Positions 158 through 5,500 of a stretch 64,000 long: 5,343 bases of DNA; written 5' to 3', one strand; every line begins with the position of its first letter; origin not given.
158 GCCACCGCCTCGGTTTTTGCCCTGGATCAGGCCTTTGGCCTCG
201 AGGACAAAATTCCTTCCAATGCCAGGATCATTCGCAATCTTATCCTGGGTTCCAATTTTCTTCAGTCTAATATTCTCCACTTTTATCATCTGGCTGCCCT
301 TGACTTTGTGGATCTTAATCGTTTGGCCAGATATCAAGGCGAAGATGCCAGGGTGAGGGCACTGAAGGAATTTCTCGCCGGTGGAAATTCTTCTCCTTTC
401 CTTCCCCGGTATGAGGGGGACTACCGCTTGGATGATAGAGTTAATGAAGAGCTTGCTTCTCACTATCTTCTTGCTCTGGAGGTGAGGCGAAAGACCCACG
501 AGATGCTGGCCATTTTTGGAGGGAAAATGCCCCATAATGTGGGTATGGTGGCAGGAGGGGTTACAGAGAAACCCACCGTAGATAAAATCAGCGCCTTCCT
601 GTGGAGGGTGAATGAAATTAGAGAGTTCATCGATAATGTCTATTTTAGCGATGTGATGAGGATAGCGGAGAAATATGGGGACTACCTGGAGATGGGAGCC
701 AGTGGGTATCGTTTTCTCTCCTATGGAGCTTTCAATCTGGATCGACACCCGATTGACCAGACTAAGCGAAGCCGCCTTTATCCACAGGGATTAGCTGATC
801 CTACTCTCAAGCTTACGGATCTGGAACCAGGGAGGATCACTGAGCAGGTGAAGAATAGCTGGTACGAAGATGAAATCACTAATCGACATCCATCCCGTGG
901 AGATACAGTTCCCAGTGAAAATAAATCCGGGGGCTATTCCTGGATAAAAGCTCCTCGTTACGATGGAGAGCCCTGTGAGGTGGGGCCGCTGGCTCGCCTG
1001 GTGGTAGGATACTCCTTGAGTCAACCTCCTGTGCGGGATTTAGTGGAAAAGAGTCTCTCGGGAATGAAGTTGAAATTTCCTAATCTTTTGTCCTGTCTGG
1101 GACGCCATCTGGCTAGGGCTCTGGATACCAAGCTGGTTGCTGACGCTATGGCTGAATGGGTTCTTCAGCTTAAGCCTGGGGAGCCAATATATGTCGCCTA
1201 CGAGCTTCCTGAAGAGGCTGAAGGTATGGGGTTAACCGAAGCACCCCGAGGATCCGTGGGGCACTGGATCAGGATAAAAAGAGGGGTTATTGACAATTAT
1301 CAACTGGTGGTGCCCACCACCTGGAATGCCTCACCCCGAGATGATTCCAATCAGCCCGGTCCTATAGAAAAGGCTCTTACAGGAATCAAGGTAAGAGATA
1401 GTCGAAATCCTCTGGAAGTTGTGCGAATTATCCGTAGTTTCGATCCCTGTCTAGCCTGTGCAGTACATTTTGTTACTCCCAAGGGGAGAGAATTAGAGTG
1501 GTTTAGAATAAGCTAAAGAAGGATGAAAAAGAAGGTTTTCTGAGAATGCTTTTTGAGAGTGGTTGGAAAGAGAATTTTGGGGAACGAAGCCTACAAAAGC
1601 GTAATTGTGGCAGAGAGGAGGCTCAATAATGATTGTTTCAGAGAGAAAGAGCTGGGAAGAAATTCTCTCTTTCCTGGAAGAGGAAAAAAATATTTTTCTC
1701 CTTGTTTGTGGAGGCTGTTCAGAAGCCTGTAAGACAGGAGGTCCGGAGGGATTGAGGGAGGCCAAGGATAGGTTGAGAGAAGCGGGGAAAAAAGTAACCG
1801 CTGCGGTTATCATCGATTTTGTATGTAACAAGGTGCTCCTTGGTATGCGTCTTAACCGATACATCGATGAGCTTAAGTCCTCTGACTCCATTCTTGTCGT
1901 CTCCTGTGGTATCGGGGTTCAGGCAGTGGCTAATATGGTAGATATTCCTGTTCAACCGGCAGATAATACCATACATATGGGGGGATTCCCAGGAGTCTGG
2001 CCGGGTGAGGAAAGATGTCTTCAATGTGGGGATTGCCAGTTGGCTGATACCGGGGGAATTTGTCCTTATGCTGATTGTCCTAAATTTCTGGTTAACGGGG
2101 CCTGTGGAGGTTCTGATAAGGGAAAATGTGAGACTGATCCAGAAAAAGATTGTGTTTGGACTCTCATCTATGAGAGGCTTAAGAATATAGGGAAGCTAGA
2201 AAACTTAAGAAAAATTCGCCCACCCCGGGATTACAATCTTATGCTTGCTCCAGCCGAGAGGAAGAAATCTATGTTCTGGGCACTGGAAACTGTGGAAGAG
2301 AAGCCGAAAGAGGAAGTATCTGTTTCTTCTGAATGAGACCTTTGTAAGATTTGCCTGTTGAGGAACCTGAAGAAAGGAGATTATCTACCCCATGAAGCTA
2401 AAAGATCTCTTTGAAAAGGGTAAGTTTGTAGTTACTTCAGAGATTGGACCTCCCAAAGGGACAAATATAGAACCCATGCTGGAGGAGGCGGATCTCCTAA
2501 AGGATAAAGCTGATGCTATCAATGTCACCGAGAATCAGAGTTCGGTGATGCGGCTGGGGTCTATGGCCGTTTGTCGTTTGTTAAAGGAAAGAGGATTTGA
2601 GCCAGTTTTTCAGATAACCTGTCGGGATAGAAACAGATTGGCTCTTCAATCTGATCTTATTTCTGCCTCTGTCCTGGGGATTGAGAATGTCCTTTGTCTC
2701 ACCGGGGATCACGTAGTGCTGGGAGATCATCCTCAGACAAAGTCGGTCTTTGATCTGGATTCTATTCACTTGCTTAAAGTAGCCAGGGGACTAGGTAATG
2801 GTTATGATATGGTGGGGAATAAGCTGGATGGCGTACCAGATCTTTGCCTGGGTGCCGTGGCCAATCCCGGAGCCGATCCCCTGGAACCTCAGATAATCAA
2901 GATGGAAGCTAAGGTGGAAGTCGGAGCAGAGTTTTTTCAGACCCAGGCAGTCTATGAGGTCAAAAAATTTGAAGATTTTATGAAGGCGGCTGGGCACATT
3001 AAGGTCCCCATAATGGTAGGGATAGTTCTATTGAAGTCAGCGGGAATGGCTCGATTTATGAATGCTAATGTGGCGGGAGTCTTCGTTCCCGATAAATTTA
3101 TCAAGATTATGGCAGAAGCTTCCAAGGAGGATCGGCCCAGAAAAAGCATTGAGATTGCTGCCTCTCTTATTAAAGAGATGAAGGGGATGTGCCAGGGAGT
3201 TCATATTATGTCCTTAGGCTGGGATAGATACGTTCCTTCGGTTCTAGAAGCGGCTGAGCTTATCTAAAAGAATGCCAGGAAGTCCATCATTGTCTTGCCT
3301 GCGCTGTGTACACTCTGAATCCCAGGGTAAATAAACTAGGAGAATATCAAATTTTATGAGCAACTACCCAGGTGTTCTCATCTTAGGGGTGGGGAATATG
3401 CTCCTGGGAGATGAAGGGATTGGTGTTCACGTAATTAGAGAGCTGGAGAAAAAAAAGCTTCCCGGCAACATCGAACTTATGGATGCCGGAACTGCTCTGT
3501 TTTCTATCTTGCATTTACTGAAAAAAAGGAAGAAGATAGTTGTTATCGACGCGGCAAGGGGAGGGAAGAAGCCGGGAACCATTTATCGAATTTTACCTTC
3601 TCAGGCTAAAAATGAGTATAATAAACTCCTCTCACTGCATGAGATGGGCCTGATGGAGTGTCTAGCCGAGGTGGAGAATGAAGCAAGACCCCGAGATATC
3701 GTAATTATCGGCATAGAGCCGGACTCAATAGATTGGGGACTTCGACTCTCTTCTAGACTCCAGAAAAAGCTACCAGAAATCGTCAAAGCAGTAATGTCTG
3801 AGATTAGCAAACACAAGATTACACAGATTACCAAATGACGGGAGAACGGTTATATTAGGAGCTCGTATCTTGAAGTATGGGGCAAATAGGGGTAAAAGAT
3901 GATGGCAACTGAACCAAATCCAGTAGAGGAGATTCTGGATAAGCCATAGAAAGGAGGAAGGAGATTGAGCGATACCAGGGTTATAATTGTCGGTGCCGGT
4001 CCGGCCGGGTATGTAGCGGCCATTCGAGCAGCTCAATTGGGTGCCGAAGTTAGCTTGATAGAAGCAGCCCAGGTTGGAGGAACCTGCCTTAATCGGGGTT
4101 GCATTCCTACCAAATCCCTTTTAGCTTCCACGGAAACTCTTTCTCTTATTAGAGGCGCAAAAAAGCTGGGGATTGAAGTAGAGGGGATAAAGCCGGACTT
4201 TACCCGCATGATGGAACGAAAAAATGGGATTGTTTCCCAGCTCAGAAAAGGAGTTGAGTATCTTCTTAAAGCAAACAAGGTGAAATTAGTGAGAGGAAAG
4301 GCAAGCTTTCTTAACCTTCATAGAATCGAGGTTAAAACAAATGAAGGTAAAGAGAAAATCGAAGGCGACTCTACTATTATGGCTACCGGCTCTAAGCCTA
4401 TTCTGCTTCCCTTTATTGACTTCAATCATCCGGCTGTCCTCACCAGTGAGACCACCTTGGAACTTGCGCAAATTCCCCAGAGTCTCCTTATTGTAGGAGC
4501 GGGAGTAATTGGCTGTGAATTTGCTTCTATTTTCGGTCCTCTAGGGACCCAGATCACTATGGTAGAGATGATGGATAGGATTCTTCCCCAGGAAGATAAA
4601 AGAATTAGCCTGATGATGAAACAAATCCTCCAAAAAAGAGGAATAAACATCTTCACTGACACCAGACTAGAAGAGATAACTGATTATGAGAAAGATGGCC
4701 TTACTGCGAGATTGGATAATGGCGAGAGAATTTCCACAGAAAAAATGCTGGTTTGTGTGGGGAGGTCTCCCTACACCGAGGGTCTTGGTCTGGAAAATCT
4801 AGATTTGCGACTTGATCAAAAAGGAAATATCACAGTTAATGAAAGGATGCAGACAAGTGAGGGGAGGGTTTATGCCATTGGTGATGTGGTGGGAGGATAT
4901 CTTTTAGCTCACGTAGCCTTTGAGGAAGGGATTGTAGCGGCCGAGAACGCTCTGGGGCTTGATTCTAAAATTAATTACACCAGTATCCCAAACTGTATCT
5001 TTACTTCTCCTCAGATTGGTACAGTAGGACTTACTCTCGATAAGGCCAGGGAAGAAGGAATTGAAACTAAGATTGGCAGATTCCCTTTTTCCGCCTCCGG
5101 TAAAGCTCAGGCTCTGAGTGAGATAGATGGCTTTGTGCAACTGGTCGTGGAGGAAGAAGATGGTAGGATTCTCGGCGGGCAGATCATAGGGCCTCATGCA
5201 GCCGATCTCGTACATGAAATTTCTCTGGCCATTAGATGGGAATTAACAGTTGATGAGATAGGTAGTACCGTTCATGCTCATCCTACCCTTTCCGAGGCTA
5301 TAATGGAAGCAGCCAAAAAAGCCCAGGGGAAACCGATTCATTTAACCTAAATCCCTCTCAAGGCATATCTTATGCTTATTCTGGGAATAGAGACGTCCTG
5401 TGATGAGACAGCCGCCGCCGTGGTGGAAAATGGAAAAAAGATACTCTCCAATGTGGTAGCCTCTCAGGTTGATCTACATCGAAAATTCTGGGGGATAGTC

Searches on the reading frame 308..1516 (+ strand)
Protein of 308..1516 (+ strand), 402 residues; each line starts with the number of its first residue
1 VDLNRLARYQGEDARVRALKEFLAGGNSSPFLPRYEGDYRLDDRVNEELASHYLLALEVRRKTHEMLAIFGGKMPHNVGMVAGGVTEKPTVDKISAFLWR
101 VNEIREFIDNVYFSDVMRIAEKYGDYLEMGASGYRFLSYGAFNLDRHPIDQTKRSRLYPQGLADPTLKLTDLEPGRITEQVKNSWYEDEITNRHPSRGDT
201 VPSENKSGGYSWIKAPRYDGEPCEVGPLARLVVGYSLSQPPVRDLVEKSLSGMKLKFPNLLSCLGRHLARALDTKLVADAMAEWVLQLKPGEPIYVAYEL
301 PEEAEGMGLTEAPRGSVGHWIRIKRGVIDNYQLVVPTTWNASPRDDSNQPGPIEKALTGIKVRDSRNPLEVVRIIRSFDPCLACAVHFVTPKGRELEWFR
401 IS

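Call 12: search_protein_families(library=pfam, proteins=[window:308-1516:+])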
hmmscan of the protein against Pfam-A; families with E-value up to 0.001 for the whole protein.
window:308-1516:+ (402 aa): 1 family
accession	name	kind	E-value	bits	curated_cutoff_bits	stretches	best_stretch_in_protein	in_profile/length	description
PF00374.24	NiFeSe_Hases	-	1.1e-112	378.1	25.8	1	18-387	116-508/508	Nickel-dependent hydrogenase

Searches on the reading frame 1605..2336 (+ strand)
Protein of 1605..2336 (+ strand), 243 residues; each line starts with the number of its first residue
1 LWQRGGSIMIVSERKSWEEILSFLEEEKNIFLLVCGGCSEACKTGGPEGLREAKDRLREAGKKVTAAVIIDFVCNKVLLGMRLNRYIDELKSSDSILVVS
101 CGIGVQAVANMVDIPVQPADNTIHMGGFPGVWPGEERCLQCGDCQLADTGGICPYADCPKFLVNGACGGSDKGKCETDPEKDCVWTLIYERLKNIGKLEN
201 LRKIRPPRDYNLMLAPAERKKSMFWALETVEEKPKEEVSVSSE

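Call 12: search_protein_families(library=pfam, proteins=[window:1605-2336:+])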
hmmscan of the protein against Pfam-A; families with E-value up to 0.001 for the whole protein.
window:1605-2336:+ (243 aa): 1 family
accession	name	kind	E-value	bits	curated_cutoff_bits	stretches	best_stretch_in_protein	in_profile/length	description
PF12225.13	DUF5981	-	7.4e-32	109.3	23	1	119-210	3-94/95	Methylene-tetrahydrofolate reductase C terminal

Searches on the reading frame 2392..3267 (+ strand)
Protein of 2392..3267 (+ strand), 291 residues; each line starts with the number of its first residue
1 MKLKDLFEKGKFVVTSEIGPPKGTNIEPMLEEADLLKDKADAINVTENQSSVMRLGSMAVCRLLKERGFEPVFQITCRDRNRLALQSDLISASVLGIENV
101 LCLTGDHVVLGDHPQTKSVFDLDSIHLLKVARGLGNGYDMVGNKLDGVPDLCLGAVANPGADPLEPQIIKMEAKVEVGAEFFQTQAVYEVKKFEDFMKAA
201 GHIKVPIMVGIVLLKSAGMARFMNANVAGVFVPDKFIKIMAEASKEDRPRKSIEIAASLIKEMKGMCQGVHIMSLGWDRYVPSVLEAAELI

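Call 12: search_protein_families(library=pfam, proteins=[window:2392-3267:+])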
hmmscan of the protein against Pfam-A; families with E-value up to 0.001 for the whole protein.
window:2392-3267:+ (291 aa): 1 family
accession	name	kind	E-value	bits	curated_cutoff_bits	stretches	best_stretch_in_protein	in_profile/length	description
PF02219.23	MTHFR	-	8.8e-37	127.4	24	1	2-287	1-285/287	Methylenetetrahydrofolate reductase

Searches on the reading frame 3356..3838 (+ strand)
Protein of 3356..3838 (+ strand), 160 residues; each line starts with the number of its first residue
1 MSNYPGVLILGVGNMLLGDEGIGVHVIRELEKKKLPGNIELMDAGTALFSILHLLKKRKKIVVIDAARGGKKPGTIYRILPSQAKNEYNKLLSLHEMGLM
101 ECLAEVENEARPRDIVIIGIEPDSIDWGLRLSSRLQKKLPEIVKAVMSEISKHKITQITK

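Call 12: search_protein_families(library=pfam, proteins=[window:3356-3838:+])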
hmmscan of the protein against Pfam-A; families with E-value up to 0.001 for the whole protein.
window:3356-3838:+ (160 aa): 1 family
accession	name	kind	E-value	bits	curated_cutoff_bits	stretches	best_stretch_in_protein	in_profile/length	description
PF01750.23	HycI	-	9.2e-26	90.6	23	1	24-148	1-129/130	Hydrogenase maturation protease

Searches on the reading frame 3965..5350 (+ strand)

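Call 12: search_protein_families(library=pfam, proteins=[window:3965-5350:+])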
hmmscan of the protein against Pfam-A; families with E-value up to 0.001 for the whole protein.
window:3965-5350:+ (461 aa): 14 families
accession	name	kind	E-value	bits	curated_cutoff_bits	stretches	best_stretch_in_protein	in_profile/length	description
PF07992.20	Pyr_redox_2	-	1.5e-71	241.7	26.1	1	5-322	2-291/291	Pyridine nucleotide-disulphide oxidoreductase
PF02852.28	Pyr_redox_dim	-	1e-37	129.1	25.3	1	341-450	1-110/110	Pyridine nucleotide-disulphide oxidoreductase, dimerisation domain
PF00070.33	Pyr_redox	-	1.2e-23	83.9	22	1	174-244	2-72/82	Pyridine nucleotide-disulphide oxidoreductase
PF13738.12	Pyr_redox_3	-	1.1e-12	48.2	30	1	7-306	1-305/305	Pyridine nucleotide-disulphide oxidoreductase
PF03486.20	HI0933_like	-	9.5e-11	42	50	1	5-37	2-34/244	HI0933-like protein Rossmann domain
PF01134.28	GIDA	-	1.4e-08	34.7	22.1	1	6-143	2-150/391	Glucose inhibited division protein A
PF12831.13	FAD_oxidored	-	1.4e-07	31.6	27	1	6-56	2-53/416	FAD dependent oxidoreductase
PF13450.12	NAD_binding_8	-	4.4e-07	30.5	21.9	1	8-41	1-35/68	NAD(P)-binding Rossmann-like domain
PF01262.27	AlaDh_PNT_C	-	1.2e-06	28.6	23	0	4-34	29-59/214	Alanine dehydrogenase/PNT, C-terminal domain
PF01266.30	DAO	-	2.6e-06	27.6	27.9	0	5-40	1-38/353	FAD dependent oxidoreductase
PF01494.25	FAD_binding_3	-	1.6e-05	24.8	22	1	3-36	1-34/349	FAD binding domain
PF02737.24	3HCDH_N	-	2.3e-05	24.8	22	0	176-228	4-56/180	3-hydroxyacyl-CoA dehydrogenase, NAD binding domain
PF00890.30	FAD_binding_2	-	3.8e-05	23.5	20.4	1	6-39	2-36/414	FAD binding domain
PF04820.20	Trp_halogenase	-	0.00097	18.5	21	0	5-49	1-49/458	Tryptophan halogenase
